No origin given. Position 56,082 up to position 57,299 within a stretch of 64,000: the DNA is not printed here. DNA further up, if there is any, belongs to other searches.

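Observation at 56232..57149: Ornithine carbamoyltransferase is embedded in the glycosylation locus about 2.7 kb downstream of the sugar carbamoyltransferases.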

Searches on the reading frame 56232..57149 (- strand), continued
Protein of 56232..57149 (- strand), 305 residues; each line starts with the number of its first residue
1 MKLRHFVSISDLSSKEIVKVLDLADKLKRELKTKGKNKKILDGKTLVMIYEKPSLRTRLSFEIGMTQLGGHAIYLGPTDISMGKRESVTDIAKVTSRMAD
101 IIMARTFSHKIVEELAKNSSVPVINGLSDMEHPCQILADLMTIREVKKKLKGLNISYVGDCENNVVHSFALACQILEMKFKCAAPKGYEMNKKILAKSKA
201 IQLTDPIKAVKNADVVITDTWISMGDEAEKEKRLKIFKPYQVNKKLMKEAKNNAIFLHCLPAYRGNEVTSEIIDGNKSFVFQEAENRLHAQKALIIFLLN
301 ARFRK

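Call 14: find_encoding_contigs(protein=P0002, flank=10000, max_places=3)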
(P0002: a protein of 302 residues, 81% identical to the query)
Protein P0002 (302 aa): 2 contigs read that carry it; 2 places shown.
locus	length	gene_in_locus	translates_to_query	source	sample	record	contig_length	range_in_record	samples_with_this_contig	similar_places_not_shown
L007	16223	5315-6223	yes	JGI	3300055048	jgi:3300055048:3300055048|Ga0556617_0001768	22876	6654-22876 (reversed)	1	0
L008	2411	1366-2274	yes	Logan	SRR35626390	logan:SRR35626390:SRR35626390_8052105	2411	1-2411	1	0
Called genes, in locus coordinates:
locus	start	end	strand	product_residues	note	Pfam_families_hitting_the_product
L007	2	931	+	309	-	?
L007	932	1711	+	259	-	PF13460:NAD_binding_10 (weak), PF01370:Epimerase (weak)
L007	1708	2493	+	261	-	PF01261:AP_endonuc_2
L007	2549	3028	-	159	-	-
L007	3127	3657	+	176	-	-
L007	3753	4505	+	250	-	-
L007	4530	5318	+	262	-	PF00535:Glycos_transf_2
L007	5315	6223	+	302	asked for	PF02729:OTCace_N, PF00185:OTCace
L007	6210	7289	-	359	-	PF00070:Pyr_redox (faint), PF01266:DAO, PF07992:Pyr_redox_2 (faint), PF13450:NAD_binding_8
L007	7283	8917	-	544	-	-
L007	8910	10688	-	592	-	PF02543:Carbam_trans_N, PF22521:HypF_C_2 (weak), PF16861:Carbam_trans_C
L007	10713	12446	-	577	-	PF02543:Carbam_trans_N, PF16861:Carbam_trans_C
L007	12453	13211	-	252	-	PF01209:Ubie_methyltran, PF13489:Methyltransf_23, PF05175:MTS (weak), PF06325:PrmA (weak), PF13847:Methyltransf_31, PF08241:Methyltransf_11, PF08242:Methyltransf_12, PF13649:Methyltransf_25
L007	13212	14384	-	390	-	PF00534:Glycos_transf_1, PF13692:Glyco_trans_1_4, PF26337:Gtf3_C (faint)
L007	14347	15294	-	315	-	PF01073:3Beta_HSD (faint), PF01370:Epimerase, PF02719:Polysacc_synt_2 (faint), PF16363:GDP_Man_Dehyd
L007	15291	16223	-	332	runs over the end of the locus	PF01370:Epimerase, PF02719:Polysacc_synt_2 (weak), PF04321:RmlD_sub_bind (weak), PF16363:GDP_Man_Dehyd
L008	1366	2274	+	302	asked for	PF02729:OTCace_N, PF00185:OTCace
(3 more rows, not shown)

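Call 15: find_encoding_contigs(protein=P0111, flank=10000, max_places=2)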
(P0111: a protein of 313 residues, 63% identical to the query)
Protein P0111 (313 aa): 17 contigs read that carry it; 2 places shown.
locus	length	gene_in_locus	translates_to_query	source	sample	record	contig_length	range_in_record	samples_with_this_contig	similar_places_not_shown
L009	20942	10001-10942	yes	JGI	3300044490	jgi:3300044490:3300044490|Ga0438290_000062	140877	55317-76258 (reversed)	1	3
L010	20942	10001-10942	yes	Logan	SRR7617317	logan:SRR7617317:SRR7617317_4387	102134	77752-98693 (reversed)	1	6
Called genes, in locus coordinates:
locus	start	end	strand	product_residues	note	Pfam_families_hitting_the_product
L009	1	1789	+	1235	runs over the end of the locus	PF11847:GT-C_AftD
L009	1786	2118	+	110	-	-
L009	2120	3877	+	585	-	-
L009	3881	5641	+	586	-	PF02543:Carbam_trans_N, PF16861:Carbam_trans_C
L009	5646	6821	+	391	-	PF13439:Glyco_transf_4, PF00534:Glycos_transf_1, PF13692:Glyco_trans_1_4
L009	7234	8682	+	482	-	PF00206:Lyase_1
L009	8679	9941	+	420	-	PF00764:Arginosuc_synth, PF20979:Arginosuc_syn_C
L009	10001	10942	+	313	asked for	PF02729:OTCace_N, PF00185:OTCace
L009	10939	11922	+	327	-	PF02729:OTCace_N, PF00185:OTCace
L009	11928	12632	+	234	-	PF13489:Methyltransf_23, PF13847:Methyltransf_31, PF08241:Methyltransf_11, PF08242:Methyltransf_12, PF13649:Methyltransf_25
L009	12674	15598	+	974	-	PF00535:Glycos_transf_2, PF13641:Glyco_tranf_2_3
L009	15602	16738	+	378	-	PF13439:Glyco_transf_4, PF20706:GT4-conflict (weak), PF00534:Glycos_transf_1, PF13692:Glyco_trans_1_4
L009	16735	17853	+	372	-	PF13439:Glyco_transf_4, PF13579:Glyco_trans_4_4, PF20706:GT4-conflict (weak), PF00534:Glycos_transf_1, PF13692:Glyco_trans_1_4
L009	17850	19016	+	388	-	PF20706:GT4-conflict, PF00534:Glycos_transf_1, PF13692:Glyco_trans_1_4, PF13524:Glyco_trans_1_2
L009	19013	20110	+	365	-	PF13439:Glyco_transf_4 (weak), PF13579:Glyco_trans_4_4 (weak), PF20706:GT4-conflict (weak), PF00534:Glycos_transf_1, PF13692:Glyco_trans_1_4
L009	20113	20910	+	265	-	PF00535:Glycos_transf_2, PF10111:Glyco_tranf_2_2 (weak), PF13641:Glyco_tranf_2_3 (faint)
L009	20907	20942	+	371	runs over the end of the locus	PF00534:Glycos_transf_1, PF13692:Glyco_trans_1_4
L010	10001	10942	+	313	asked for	PF02729:OTCace_N, PF00185:OTCace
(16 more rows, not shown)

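Call 16: find_encoding_contigs(protein=P0030, flank=10000, max_places=2)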
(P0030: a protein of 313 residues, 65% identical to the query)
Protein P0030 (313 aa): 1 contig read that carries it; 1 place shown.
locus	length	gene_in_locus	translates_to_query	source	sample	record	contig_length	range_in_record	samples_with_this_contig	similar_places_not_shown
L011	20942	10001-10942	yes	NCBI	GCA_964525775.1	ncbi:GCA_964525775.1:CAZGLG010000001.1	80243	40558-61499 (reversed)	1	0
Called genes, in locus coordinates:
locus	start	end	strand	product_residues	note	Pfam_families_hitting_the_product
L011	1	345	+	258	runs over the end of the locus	PF03269:DUF268, PF08241:Methyltransf_11 (weak)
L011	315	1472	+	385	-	PF02350:Epimerase_2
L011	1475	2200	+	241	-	PF13302:Acetyltransf_3 (weak), PF00583:Acetyltransf_1, PF13673:Acetyltransf_10, PF13508:Acetyltransf_7, PF08445:FR47 (weak)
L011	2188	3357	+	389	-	PF01041:DegT_DnrJ_EryC1, PF00155:Aminotran_1_2 (weak)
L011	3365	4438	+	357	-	PF00535:Glycos_transf_2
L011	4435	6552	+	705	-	PF11847:GT-C_AftD (weak)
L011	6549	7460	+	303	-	PF00535:Glycos_transf_2, PF10111:Glyco_tranf_2_2, PF13641:Glyco_tranf_2_3, PF13506:Glyco_transf_21 (weak), PF13632:Glyco_trans_2_3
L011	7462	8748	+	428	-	PF00070:Pyr_redox (faint), PF00890:FAD_binding_2 (faint), PF01266:DAO, PF01593:Amino_oxidase, PF01946:Thi4 (weak), PF07992:Pyr_redox_2 (faint), PF13450:NAD_binding_8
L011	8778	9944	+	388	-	PF00534:Glycos_transf_1, PF13692:Glyco_trans_1_4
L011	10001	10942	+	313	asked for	PF02729:OTCace_N, PF00185:OTCace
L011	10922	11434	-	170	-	PF00293:NUDIX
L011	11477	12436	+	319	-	PF01073:3Beta_HSD, PF01370:Epimerase, PF02719:Polysacc_synt_2, PF04321:RmlD_sub_bind (weak), PF16363:GDP_Man_Dehyd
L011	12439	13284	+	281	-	PF02475:TRM5-TYW2_MTfase (weak), PF05050:Methyltransf_21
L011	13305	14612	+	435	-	PF08421:Methyltransf_13, PF13489:Methyltransf_23, PF08242:Methyltransf_12 (weak), PF08484:Methyltransf_14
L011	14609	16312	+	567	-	PF00535:Glycos_transf_2, PF10111:Glyco_tranf_2_2, PF13506:Glyco_transf_21 (weak), PF13641:Glyco_tranf_2_3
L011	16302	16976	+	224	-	PF13489:Methyltransf_23, PF13847:Methyltransf_31, PF08241:Methyltransf_11, PF13649:Methyltransf_25, PF03269:DUF268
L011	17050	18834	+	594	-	PF02543:Carbam_trans_N, PF16861:Carbam_trans_C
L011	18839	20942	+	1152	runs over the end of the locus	PF11847:GT-C_AftD (weak)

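Call 17: find_encoding_contigs(protein=P0014, flank=10000, max_places=2)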
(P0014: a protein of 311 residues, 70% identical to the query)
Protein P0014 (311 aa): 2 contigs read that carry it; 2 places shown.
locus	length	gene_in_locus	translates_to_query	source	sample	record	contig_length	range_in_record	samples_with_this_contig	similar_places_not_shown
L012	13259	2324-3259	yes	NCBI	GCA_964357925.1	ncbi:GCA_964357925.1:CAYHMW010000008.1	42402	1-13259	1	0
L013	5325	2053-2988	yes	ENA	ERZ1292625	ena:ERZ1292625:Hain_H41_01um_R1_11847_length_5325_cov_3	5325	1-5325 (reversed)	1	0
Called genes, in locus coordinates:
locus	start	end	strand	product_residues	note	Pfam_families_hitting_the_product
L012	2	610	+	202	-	?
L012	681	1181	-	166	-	-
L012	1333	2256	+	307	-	-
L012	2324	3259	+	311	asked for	PF02729:OTCace_N, PF00185:OTCace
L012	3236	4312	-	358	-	PF00070:Pyr_redox (faint), PF01266:DAO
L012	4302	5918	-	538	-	-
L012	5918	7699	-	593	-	PF02543:Carbam_trans_N, PF22521:HypF_C_2 (weak), PF16861:Carbam_trans_C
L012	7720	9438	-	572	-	PF02543:Carbam_trans_N, PF16861:Carbam_trans_C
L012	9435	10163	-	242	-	PF05050:Methyltransf_21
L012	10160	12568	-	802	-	PF00754:F5_F8_type_C, PF22633:F5_F8_type_C_2 (weak)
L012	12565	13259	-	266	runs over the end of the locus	PF00551:Formyl_trans_N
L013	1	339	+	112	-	?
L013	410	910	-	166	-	-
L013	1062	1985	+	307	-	-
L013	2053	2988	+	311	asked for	PF02729:OTCace_N, PF00185:OTCace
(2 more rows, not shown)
